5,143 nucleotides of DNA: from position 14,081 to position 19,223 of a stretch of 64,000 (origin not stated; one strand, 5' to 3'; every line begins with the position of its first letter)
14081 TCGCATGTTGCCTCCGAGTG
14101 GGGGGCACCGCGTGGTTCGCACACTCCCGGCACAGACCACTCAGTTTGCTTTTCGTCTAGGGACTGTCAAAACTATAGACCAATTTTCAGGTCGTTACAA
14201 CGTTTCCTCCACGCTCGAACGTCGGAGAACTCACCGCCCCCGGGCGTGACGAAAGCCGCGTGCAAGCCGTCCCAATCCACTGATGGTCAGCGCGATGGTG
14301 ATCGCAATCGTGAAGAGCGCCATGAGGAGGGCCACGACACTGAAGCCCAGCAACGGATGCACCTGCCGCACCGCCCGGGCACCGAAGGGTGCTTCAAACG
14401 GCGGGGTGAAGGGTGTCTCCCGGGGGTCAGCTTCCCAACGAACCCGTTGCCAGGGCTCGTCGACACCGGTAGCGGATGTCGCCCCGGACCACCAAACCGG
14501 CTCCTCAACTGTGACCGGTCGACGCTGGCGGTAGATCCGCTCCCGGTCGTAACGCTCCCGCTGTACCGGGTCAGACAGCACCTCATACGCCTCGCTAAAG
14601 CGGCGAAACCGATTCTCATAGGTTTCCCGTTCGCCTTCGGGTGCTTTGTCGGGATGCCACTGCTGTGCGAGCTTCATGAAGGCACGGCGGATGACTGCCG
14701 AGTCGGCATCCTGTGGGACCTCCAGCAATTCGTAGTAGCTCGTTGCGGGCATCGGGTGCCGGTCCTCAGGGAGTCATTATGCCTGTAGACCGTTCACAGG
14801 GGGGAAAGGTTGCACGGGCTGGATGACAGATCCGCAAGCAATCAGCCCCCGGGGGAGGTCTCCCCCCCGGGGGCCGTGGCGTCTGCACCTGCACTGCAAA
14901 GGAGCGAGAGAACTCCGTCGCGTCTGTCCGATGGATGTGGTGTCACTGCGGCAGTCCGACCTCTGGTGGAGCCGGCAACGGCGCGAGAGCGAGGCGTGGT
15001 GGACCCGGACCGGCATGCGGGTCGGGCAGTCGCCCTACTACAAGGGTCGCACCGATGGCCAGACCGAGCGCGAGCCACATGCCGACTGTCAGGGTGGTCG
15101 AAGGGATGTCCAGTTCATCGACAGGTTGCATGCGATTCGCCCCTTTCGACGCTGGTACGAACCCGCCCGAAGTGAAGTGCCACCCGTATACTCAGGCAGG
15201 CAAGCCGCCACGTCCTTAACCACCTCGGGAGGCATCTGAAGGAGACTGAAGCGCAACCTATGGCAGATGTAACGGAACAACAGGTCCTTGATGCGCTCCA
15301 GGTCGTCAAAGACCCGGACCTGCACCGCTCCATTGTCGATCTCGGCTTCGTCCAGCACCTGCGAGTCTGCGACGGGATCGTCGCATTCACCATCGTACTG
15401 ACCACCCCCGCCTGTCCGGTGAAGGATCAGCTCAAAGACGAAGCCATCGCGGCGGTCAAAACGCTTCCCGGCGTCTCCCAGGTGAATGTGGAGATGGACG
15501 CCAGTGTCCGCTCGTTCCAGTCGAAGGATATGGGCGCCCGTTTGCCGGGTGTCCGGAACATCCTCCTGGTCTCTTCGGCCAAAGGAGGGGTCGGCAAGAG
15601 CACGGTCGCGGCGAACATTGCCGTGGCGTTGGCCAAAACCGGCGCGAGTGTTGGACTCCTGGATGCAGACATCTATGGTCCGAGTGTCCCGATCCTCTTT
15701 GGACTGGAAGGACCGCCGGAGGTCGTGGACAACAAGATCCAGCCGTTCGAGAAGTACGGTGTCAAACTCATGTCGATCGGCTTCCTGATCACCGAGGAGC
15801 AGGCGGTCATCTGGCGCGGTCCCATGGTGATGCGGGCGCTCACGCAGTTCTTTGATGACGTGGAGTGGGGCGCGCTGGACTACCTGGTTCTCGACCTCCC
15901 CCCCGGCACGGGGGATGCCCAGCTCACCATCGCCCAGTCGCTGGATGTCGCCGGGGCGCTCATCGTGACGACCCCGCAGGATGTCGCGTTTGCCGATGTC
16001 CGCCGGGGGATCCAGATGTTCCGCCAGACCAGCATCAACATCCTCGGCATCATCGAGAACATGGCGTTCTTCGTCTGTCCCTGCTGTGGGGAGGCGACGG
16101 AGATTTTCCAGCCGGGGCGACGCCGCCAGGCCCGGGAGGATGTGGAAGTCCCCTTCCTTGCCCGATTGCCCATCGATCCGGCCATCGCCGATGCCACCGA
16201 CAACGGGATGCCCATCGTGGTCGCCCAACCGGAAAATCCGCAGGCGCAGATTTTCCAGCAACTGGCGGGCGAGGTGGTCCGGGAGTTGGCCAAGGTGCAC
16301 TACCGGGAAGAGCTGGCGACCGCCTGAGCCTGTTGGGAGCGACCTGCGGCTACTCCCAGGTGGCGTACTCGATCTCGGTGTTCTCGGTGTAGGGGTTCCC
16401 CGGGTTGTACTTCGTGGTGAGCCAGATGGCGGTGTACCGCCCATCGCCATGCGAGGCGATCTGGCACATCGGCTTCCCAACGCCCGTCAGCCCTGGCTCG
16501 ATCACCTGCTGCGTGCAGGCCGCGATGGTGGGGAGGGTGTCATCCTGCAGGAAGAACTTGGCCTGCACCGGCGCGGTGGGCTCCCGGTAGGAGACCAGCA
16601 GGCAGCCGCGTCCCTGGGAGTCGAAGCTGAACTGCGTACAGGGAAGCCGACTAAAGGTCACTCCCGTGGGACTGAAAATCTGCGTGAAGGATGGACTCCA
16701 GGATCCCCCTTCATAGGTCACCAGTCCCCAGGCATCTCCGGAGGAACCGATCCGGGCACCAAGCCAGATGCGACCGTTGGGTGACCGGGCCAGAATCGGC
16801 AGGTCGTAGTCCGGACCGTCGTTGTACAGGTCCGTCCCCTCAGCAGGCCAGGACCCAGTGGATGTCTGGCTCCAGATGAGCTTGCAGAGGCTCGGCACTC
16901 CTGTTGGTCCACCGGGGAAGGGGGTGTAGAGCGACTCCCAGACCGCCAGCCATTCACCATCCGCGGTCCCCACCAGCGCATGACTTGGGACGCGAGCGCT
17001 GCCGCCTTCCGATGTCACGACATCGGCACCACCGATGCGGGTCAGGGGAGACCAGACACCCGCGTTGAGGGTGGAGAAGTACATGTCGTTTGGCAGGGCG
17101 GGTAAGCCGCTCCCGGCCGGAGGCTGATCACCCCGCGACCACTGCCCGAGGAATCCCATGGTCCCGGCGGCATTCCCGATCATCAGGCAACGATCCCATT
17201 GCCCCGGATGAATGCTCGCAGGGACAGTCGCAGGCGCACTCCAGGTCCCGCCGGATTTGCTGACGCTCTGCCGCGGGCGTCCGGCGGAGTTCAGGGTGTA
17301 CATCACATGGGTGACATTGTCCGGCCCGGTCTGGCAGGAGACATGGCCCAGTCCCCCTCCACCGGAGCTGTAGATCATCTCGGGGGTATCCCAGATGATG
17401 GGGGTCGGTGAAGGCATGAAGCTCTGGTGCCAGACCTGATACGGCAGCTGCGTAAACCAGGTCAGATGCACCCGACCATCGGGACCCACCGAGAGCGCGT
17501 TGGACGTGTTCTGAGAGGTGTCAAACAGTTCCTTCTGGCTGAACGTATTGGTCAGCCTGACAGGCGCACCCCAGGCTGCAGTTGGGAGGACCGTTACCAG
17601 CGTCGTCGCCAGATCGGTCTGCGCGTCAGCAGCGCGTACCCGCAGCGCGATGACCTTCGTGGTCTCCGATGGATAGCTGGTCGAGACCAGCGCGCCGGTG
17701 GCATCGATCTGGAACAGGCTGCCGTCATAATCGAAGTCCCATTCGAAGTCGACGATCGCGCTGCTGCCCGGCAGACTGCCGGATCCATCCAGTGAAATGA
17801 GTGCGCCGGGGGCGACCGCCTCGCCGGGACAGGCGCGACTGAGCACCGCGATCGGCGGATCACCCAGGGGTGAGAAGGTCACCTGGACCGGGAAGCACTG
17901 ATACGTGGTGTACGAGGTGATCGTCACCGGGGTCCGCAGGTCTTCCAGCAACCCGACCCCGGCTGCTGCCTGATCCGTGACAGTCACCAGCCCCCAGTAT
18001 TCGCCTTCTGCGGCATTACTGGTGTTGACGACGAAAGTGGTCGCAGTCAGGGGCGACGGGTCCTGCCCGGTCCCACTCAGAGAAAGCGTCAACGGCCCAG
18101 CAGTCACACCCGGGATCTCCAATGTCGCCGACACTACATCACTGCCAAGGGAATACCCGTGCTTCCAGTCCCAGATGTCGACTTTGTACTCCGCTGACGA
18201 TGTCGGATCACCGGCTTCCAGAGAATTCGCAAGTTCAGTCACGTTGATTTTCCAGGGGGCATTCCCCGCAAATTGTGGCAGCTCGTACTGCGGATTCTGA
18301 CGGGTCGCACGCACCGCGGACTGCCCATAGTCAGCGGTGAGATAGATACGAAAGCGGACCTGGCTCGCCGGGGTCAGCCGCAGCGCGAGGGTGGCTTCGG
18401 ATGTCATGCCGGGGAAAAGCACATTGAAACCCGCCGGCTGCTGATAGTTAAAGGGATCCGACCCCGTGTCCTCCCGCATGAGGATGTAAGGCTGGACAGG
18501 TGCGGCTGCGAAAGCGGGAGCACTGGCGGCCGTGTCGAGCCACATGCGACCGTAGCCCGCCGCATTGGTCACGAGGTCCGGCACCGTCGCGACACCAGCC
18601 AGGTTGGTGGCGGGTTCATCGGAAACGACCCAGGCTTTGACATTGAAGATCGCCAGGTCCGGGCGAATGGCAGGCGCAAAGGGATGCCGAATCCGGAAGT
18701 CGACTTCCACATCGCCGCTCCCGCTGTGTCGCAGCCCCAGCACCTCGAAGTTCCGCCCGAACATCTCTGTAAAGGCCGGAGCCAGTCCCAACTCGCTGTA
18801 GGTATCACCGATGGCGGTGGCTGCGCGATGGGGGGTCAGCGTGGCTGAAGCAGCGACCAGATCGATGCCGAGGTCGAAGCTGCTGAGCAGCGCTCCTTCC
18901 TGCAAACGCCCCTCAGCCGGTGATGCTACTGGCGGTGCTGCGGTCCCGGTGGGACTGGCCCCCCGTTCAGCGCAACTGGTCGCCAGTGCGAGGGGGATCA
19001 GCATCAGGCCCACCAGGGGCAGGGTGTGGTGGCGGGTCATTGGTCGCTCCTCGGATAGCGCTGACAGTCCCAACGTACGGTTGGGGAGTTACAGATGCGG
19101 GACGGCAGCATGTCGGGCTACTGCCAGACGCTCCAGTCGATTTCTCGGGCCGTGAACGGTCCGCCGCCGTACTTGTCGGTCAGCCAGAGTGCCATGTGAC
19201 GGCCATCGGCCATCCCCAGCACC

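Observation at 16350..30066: Head-to-tail array of five ~880-900 aa paralogous lipoproteins built on an N-terminal module I cannot assign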

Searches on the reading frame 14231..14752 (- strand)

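Call 8: search_protein_families(library=pfam, proteins=[window:14231-14752:-], max_evalue=0.01)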
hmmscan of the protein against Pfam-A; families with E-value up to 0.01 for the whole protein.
window:14231-14752:- (173 aa): 1 family
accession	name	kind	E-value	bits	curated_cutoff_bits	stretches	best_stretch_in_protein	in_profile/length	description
PF00226.36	DnaJ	-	1.4e-20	73.5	27.8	1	5-69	1-63/63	DnaJ domain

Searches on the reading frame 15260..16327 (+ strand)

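Call 8: search_protein_families(library=pfam, proteins=[window:15260-16327:+], max_evalue=0.01)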
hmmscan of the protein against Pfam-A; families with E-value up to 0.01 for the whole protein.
window:15260-16327:+ (355 aa): 9 families
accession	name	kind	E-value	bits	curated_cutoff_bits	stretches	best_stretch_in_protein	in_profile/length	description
PF10609.15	ParA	-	2.5e-100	335.4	27.1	1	98-339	2-245/246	NUBPL iron-transfer P-loop NTPase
PF01883.24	FeS_assembly_P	-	7.3e-22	77.9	23.5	1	6-77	1-73/73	Iron-sulfur cluster assembly protein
PF01656.29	CbiA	-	1e-12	48.5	25.4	1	103-319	2-125/125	CobQ/CobB/MinD/ParA nucleotide binding domain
PF13614.12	AAA_31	-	4.7e-08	33.6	27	1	101-138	3-40/177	AAA domain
PF09140.17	MipZ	-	6.9e-08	32.6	20.7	1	101-234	2-125/262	ATPase MipZ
PF00142.24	Fer4_NifH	-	5.2e-06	26.6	25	0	107-139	7-39/271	4Fe-4S iron sulfur cluster binding proteins, NifH/frxC family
PF02374.21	ArsA_ATPase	-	2.4e-05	24.1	24.3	1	105-136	6-37/305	Anion-transporting ATPase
PF13500.12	AAA_26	-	0.00011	22.6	27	0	218-310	117-195/198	AAA domain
PF07015.17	VirC1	-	0.0091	15.8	24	0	101-138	3-40/231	VirC1 protein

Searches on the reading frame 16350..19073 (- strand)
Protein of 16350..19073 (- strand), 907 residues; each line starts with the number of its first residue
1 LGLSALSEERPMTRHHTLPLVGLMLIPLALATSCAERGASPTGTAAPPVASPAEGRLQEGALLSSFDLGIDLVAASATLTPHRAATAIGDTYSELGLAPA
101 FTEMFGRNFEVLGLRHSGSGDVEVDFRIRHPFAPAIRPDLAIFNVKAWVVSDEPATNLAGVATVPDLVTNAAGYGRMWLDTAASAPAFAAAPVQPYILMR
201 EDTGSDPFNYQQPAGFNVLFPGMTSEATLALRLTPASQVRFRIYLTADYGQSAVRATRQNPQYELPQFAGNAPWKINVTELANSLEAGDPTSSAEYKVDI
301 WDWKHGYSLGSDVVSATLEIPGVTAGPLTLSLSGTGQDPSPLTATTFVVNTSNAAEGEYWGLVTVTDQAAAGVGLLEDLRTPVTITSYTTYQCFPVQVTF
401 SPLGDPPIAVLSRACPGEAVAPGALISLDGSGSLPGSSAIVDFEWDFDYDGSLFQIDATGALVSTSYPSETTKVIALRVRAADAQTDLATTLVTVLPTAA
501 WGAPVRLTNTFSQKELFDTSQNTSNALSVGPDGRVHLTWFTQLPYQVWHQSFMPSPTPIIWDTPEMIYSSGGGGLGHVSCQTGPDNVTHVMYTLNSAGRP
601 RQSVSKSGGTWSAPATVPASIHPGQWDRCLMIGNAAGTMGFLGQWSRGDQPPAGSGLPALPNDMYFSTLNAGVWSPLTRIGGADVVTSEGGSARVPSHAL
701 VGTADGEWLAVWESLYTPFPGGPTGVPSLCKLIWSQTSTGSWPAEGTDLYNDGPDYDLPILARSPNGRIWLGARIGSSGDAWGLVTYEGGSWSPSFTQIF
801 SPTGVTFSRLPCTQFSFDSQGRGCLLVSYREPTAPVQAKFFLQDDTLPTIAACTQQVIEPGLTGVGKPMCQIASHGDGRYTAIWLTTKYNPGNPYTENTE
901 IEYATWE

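Call 3: search_protein_families(library=pfam, proteins=[window:16350-19073:-], max_evalue=1)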
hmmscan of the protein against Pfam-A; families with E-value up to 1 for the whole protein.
window:16350-19073:- (907 aa): 2 families
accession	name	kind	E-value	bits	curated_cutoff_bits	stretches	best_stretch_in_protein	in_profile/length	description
PF18911.6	PKD_4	-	4.5e-05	23.8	27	1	415-493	9-83/85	PKD domain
PF22352.2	K319L-like_PKD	-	0.018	15.5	27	1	421-495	9-84/84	K319L-like, PKD domain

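Call 4: search_protein_families(library=ncbifam, proteins=[window:16350-19073:-], max_evalue=1)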
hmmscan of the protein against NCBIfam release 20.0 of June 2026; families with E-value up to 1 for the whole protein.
window:16350-19073:- (907 aa): 0 families

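Call 12: search_solved_structures(query=A1, max_evalue=1, show_alignments=2)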
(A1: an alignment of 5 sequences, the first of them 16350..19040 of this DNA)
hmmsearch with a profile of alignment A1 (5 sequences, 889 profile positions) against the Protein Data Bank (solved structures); distinct sequences matched with E-value up to 1: 6.
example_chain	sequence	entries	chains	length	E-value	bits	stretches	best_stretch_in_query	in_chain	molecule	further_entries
4aqo_A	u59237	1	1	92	0.0058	18.1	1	390-471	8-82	COLLAGENASE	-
4jrw_A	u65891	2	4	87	0.0062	18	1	391-471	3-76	Collagenase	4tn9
2y72_A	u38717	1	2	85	0.031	15.7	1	406-471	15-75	COLLAGENASE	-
4u6t_A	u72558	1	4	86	0.098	14.1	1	411-472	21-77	ColH protein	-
4u7k_A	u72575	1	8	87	0.1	14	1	411-472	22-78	ColH protein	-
4jgu_A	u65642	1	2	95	0.63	11.4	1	422-471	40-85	ColH protein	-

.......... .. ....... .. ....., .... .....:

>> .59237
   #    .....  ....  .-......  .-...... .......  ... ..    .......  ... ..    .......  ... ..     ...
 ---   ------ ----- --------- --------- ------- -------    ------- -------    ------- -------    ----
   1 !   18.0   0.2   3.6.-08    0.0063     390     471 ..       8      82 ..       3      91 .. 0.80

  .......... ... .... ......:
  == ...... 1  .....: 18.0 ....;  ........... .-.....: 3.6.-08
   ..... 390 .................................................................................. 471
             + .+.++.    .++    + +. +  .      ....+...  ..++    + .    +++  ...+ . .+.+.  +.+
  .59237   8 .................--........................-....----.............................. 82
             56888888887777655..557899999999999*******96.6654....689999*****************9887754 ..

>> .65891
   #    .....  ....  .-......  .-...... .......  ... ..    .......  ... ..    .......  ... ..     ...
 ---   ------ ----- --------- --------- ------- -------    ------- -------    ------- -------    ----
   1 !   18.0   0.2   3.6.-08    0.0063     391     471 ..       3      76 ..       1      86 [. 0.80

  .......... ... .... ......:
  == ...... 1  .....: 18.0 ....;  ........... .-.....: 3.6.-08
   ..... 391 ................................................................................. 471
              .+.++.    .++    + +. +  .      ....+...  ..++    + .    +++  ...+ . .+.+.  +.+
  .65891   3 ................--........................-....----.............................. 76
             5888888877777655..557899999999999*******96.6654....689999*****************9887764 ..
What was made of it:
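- On PKD domain (Pfam PF18911/PF00801): The PDB profile hits collagenase PKD domains (call 12).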
